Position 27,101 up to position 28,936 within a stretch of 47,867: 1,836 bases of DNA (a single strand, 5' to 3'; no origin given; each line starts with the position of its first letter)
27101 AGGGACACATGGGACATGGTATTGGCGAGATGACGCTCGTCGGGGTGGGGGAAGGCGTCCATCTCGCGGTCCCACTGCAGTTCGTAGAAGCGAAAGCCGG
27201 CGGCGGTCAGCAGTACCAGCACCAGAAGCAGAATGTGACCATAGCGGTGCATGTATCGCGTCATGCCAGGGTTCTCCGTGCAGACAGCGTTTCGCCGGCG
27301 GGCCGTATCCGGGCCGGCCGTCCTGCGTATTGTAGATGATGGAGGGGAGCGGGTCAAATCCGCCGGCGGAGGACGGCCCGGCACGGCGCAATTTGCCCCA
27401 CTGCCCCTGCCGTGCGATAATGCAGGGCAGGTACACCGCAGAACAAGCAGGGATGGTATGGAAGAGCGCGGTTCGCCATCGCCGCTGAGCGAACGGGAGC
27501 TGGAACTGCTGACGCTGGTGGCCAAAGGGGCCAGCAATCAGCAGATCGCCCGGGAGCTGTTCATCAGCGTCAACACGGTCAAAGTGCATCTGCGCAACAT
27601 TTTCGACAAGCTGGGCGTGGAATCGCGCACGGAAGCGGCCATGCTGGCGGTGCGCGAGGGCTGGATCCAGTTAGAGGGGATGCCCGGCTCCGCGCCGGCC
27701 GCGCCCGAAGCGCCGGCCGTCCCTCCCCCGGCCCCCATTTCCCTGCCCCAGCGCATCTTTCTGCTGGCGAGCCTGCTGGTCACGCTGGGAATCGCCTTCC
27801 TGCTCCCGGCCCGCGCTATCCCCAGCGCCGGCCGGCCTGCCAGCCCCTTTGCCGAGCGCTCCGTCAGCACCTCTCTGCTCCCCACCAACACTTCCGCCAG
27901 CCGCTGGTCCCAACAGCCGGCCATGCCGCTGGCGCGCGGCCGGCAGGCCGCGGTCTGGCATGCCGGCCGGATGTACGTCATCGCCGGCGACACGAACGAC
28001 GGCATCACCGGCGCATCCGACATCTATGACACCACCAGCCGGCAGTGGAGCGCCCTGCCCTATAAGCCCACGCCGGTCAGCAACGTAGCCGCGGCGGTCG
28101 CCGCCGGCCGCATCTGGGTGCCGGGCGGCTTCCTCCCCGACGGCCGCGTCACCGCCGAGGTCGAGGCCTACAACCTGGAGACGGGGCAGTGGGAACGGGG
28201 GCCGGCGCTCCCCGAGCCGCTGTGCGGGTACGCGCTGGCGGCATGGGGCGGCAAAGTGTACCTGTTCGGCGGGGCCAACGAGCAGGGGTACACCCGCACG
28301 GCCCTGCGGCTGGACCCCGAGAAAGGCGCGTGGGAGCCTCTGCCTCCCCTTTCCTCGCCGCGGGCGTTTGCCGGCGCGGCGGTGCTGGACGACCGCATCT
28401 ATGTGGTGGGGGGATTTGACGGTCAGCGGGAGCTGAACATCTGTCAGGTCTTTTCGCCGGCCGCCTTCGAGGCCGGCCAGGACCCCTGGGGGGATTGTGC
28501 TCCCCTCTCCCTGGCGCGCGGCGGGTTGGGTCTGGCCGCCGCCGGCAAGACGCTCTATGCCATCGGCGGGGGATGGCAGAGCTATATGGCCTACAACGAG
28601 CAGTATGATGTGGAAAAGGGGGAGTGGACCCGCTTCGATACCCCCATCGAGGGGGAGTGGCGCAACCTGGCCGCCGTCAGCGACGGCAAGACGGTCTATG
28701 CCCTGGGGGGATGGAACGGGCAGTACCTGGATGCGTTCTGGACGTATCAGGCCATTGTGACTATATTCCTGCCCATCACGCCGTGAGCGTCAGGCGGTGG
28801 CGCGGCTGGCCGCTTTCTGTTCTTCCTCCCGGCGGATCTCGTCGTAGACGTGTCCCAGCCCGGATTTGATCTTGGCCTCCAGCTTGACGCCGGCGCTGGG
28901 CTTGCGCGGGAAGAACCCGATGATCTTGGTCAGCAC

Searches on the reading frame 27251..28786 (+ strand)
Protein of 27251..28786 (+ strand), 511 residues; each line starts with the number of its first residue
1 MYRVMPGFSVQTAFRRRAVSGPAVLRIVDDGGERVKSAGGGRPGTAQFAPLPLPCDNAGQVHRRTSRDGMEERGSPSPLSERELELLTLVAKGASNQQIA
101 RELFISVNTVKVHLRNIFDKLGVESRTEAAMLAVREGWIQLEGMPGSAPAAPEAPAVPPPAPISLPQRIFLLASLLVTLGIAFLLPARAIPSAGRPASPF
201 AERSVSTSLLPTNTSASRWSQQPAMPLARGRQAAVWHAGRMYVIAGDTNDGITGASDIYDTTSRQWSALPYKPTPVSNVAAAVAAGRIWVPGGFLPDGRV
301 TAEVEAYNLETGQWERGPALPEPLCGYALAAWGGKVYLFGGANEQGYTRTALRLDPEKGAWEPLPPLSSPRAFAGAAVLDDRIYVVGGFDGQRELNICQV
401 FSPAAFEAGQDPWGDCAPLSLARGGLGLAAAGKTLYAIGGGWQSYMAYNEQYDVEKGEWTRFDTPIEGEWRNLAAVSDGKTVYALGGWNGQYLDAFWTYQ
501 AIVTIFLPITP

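Call 7: search_protein_families(library=pfam, proteins=[window:27251-28786:+], max_evalue=0.001)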
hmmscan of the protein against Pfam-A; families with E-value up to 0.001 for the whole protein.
window:27251-28786:+ (511 aa): 14 families
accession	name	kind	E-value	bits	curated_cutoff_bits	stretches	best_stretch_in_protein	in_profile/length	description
PF01344.31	Kelch_1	-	5.7e-43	144.5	20.1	4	323-367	1-45/46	Kelch motif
PF24681.1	Kelch_KLHDC2_KLHL20_DRC7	-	6.1e-40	137.3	50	3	326-500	1-185/221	KLHDC2/KLHL20/DRC7 Kelch-repeats domain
PF13964.12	Kelch_6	-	1.1e-26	92.3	25.3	2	325-371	3-50/50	Kelch motif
PF00196.25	GerE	-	8.2e-22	77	23.5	1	78-133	2-57/57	Bacterial regulatory proteins, luxR family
PF25210.1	Kelch_FKB95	-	2.7e-21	76.8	70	2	326-404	35-116/268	FKB95, Kelch-repeats domain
PF13418.12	Kelch_4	-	1.8e-18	66.7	21.6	1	283-322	10-49/49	Galactose oxidase, central domain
PF13415.12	Kelch_3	-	3.4e-18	65.8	22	1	333-378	1-47/48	Galactose oxidase, central domain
PF07646.21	Kelch_2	-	6.4e-17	61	21.3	1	323-367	1-47/48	Kelch motif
PF24981.1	Beta-prop_ATRN-LZTR1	-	1.7e-14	54.2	50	1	211-440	19-279/289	Attractin/LZTR1 beta-propeller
PF24996.1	NANM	-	5.3e-13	49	45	1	262-347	39-130/350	N-acetylneuraminate epimerase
PF13854.13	Kelch_HCF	-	2e-07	31.1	113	1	230-343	20-141/345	Host cell factor, Kelch-repeats domain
PF08281.18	Sigma70_r4_2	-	8.8e-05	22.5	25.7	1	79-116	11-49/54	Sigma-70, region 4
PF13384.12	HTH_23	-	0.00025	21.2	24.6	1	81-117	5-40/50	Homeodomain-like domain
PF13556.12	HTH_30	-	0.00085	19.5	27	0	87-133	6-52/59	PucR C-terminal helix-turn-helix domain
